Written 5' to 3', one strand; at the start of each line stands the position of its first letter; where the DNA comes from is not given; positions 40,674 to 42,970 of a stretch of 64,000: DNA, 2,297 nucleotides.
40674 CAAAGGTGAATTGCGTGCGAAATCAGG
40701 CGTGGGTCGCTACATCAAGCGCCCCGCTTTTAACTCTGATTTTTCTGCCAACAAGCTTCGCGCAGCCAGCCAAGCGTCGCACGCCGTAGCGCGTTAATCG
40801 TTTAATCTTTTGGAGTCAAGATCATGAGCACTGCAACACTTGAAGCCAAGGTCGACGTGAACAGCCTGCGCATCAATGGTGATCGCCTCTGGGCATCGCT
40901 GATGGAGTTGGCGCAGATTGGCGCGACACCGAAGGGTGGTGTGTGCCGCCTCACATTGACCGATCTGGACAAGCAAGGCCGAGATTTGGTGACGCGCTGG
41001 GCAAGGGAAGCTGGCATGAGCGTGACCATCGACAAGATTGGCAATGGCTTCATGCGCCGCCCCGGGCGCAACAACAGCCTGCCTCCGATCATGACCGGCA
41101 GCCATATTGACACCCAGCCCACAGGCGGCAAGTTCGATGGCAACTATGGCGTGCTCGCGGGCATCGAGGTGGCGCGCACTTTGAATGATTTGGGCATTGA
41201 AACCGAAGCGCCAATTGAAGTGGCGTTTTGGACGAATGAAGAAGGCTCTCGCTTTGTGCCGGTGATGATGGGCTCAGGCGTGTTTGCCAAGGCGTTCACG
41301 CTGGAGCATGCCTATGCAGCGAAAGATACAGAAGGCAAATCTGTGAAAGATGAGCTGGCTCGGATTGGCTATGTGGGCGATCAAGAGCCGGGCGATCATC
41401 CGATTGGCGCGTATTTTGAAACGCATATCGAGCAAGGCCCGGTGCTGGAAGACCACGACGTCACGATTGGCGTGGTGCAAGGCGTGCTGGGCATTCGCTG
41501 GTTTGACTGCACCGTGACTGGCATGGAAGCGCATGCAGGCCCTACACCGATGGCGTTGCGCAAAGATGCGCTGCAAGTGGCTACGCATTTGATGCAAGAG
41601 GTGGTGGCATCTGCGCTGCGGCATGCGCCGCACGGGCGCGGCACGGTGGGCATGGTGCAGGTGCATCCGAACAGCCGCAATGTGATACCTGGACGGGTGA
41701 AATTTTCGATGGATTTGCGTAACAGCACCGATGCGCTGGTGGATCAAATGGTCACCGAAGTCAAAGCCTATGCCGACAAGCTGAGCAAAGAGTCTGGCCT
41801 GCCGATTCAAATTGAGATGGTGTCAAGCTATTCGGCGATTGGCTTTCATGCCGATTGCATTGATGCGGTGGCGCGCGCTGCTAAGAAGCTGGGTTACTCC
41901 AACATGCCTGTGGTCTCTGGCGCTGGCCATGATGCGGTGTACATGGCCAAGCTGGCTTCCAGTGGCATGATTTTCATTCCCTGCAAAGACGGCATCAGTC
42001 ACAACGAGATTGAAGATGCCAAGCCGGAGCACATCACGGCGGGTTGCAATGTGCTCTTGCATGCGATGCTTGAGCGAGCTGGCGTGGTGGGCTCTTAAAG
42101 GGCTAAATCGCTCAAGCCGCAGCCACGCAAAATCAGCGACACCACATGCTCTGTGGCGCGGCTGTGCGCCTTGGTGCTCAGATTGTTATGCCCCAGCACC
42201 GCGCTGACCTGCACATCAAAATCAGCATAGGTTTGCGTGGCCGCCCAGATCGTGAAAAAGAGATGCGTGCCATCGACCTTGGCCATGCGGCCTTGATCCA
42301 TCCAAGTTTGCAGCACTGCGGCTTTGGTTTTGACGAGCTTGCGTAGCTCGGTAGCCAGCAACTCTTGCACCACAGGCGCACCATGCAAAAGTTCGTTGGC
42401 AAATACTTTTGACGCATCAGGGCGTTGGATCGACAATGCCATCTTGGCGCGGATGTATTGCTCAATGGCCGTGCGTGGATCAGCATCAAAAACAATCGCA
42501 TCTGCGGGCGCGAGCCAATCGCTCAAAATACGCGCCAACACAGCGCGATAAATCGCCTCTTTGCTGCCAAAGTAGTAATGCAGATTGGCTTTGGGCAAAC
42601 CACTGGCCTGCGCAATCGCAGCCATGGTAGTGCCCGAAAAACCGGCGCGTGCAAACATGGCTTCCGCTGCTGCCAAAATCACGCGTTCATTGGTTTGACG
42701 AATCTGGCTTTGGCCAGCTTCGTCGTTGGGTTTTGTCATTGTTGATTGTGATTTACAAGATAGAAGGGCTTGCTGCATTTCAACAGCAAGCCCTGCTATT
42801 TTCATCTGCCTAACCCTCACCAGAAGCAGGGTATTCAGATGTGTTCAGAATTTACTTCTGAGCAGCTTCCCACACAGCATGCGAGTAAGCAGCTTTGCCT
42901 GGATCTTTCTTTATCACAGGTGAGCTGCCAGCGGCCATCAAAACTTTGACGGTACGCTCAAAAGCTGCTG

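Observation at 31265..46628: Composite reductive pyrimidine-catabolism island with unusual partners (creatininase-family, CodA-like amidohydrolase, FAD oxidase, two NitT/TauT ABC systems, RutR-like regulator)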

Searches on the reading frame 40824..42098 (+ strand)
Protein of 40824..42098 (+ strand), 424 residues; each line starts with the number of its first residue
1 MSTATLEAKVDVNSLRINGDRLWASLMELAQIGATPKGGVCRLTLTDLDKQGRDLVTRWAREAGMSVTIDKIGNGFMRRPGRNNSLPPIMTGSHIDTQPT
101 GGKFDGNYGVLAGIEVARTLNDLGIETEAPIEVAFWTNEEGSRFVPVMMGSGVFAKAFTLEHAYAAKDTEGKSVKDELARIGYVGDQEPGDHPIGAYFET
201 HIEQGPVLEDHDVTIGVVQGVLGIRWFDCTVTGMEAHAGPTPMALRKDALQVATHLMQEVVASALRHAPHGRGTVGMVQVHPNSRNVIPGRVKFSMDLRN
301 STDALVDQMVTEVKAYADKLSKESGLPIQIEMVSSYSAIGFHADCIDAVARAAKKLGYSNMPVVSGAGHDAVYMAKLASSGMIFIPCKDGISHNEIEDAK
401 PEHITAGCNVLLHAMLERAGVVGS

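Call 3: search_protein_families(library=pfam, proteins=[window:40824-42098:+])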
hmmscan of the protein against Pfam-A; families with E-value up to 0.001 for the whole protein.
window:40824-42098:+ (424 aa): 3 families
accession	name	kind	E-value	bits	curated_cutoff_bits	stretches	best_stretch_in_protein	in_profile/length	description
PF01546.33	Peptidase_M20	-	2.1e-27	96.8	24.6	1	91-416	2-205/206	Peptidase family M20/M25/M40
PF07687.19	M20_dimer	-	6.7e-08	32.9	21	1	223-323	5-105/107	Peptidase dimerisation domain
PF04389.22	Peptidase_M28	-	3.2e-05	24.2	21.3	1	79-156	6-78/193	Peptidase family M28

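Call 4: search_protein_families(library=ncbifam, proteins=[window:40824-42098:+])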
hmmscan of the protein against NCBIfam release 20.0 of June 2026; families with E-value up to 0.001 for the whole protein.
window:40824-42098:+ (424 aa): 25 families
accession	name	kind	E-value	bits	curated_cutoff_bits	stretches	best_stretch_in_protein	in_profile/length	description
NF006769.0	PRK09290.1-3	subfamily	2e-194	646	452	1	12-422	5-415/417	allantoate amidohydrolase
NF009527.0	PRK12891.1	subfamily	4.8e-140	467.3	461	1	15-422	6-424/426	Zn-dependent hydrolase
NF009530.0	PRK12893.1-4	subfamily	1e-138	463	551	1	15-422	5-411/423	Zn-dependent hydrolase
TIGR01879.1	hydantase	subfamily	2.5e-126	421.8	204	1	20-417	1-400/401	hydantoinase/carbamoylase family amidase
NF009528.0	PRK12893.1-1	subfamily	5.3e-126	420.9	570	1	13-421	9-417/420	Zn-dependent hydrolase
NF006771.0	PRK09290.1-5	subfamily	6.8e-126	420.1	399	1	15-417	2-408/413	allantoate amidohydrolase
NF058540.1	Ncarbamyl_ErtE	equivalog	2.3e-107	359.2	520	1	14-417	5-413/418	N-carbamyl-l-glutamate amidohydrolase ErtE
NF006772.0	PRK09290.2-1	subfamily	5.3e-100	335.2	424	1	15-418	10-414/430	allantoate amidohydrolase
NF009529.0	PRK12893.1-2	equivalog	5.2e-96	321.9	508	1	15-415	5-404/411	Zn-dependent hydrolase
NF006775.0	PRK09290.2-5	equivalog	4.5e-93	312.2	479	1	19-415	12-410/419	allantoate amidohydrolase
NF006768.0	PRK09290.1-1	equivalog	3e-84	283.3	532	1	25-415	12-404/411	allantoate deiminase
NF009531.0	PRK12893.1-5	equivalog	2.3e-81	273.4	486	1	14-417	4-410/421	Zn-dependent hydrolase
NF006773.0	PRK09290.2-2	equivalog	6.3e-71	239.4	584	1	17-416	13-414/419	allantoate amidohydrolase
TIGR03176.1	AllC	equivalog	1.4e-70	238.1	597.75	1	25-417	8-401/406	allantoate deiminase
NF006770.0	PRK09290.1-4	equivalog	1.5e-66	224.9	372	1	25-415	8-397/403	allantoate amidohydrolase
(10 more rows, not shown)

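Call 82: search_solved_structures(query=window:40824-42098:+, max_evalue=1e-40)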
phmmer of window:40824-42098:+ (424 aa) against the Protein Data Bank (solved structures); distinct sequences matched with E-value up to 1e-40: 18.
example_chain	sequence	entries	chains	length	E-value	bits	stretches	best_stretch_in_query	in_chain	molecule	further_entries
5thw_A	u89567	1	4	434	1.7e-158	530.9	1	11-419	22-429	Deacylase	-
5i4m_A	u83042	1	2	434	9e-154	515.4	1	8-419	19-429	Amidase, hydantoinase/carbamoylase family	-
4wjb_A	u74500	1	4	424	1.2e-144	485.3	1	15-419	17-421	Putative amidohydrolase/peptidase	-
5tp4_A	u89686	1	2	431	2.7e-129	434.7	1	15-422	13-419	Amidase, hydantoinase/carbamoylase family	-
8apz_A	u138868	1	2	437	4.4e-128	430.8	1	14-422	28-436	N-carbamoyl-L-amino-acid hydrolase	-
8aq0_A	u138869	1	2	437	1.8e-126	425.4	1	14-422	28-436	N-carbamoyl-L-amino-acid hydrolase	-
8c46_A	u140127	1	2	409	7.3e-126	423.4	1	15-422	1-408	N-carbamoyl-beta-alanine amidohydrolase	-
3n5f_A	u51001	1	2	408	1.3e-82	281.1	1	17-417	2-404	N-carbamoyl-L-amino acid hydrolase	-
1r3n_A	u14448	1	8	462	3.4e-82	279.6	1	37-416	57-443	beta-alanine synthase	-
1r43_A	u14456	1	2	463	3.4e-82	279.6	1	37-416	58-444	beta-alanine synthase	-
2v8g_A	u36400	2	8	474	3.7e-82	279.5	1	37-416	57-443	BETA-ALANINE SYNTHASE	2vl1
2v8v_A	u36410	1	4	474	2.5e-81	276.8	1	37-416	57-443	BETA-ALANINE SYNTHASE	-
2v8d_A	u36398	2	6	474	2.5e-81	276.8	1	37-416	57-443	BETA-ALANINE SYNTHASE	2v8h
4pxe_A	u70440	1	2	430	2.5e-53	184.6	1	13-412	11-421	Ureidoglycolate hydrolase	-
4pxb_A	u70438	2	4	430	1.7e-52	181.8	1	13-412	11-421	Ureidoglycolate hydrolase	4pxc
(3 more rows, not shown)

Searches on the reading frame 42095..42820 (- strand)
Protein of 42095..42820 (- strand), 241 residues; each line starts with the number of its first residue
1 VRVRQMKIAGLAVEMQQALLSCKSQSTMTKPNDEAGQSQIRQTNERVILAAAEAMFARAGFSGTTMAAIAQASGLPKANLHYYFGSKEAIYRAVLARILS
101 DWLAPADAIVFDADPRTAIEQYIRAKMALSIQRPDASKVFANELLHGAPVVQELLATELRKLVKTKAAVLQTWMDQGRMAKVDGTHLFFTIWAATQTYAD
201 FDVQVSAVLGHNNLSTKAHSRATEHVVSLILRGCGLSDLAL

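Call 3: search_protein_families(library=pfam, proteins=[window:42095-42820:-])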
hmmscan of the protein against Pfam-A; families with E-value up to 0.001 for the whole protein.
window:42095-42820:- (241 aa): 3 families
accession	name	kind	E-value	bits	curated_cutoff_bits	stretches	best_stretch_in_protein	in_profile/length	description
PF08362.16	TetR_C_3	-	3.3e-52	176.7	25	1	95-236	1-142/143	YcdC-like protein, C-terminal region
PF00440.29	TetR_N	-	1.3e-14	54.1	24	1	48-94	1-47/47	Bacterial regulatory proteins, tetR family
PF17938.6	TetR_C_29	-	1.2e-05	25.8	26.2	1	115-230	1-119/119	Tetracyclin repressor-like, C-terminal domain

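Call 4: search_protein_families(library=ncbifam, proteins=[window:42095-42820:-])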
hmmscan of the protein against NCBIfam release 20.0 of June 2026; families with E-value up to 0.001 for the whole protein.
window:42095-42820:- (241 aa): 16 families
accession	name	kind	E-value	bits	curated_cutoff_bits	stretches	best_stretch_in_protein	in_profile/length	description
TIGR03613.1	RutR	equivalog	6.9e-57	192.6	368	1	41-233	6-198/202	pyrimidine utilization regulatory protein R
NF011584.0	PRK15008.1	equivalog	7.6e-53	179.5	230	1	36-233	11-208/212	HTH-type transcriptional regulator RutR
NF037937.1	septum_RefZ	equivalog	1.3e-11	44.8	180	1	48-183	4-142/195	forespore capture DNA-binding protein RefZ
NF053516.1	TranRepPrsAVib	equivalog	1.9e-10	40.9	300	1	41-104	4-67/208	TetR family transcriptional repressor PsrA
NF050111.1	TransRegSACE7040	equivalog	3.8e-10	40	250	1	47-171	5-130/186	SACE_7040 family transcriptional regulator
NF041196.1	ScbR_bind_reg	equivalog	7.1e-10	39.4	150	1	41-132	5-93/191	ScbR family autoregulator-binding transcription factor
TIGR03384.1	betaine_BetI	equivalog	9.3e-10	38.5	201.3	1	40-138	5-104/189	choline-binding transcriptional repressor BetI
NF058643.1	TranRegCurRPseudo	equivalog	1.2e-07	31.6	300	1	47-122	11-85/193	TetR family transcriptional repressor CurR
NF001978.0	PRK00767.1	equivalog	4.4e-07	29.9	118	1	38-125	7-93/197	transcriptional regulator BetI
NF051852.1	efflux_TF_MtrR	exception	3.2e-06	27.1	280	1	41-106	9-73/205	multidrug efflux system transcriptional repressor MtrR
TIGR03968.1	mycofact_TetR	equivalog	3.2e-06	26.9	224.9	1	40-91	6-57/190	mycofactocin system transcriptional regulator MftR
NF008587.1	PRK11552.1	equivalog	8e-06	25.7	365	1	44-103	9-65/213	transcriptional regulator CecR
NF051457.1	acryl_TF_AcuR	equivalog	1.3e-05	24.6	247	1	39-99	14-73/204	acrylate utilization transcriptional regulator AcuR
NF053731.1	TransRegFasRMycb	equivalog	1.6e-05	24.8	330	1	41-125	9-94/199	HTH-type transcriptional activator FasR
NF007949.0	PRK10668.1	equivalog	0.00039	19.9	271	1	40-97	9-65/216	multidrug efflux transporter transcriptional repressor AcrR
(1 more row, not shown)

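Call 47: search_solved_structures(query=window:42095-42739:-, max_evalue=1e-10, show_alignments=1)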
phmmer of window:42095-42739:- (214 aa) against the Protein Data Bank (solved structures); distinct sequences matched with E-value up to 1e-10: 4.
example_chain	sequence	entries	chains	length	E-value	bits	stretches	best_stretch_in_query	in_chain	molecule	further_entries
3loc_A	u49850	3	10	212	3e-44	154.7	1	14-206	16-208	HTH-type transcriptional regulator rutR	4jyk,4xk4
6z1b_A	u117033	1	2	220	3.2e-44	154.6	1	14-206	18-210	HTH-type transcriptional regulator RutR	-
4x1e_A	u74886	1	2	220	2.9e-42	148.2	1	14-206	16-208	HTH-type transcriptional regulator RutR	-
3ccy_A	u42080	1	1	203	9.9e-11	45.3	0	20-177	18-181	Putative TetR-family transcriptional regulator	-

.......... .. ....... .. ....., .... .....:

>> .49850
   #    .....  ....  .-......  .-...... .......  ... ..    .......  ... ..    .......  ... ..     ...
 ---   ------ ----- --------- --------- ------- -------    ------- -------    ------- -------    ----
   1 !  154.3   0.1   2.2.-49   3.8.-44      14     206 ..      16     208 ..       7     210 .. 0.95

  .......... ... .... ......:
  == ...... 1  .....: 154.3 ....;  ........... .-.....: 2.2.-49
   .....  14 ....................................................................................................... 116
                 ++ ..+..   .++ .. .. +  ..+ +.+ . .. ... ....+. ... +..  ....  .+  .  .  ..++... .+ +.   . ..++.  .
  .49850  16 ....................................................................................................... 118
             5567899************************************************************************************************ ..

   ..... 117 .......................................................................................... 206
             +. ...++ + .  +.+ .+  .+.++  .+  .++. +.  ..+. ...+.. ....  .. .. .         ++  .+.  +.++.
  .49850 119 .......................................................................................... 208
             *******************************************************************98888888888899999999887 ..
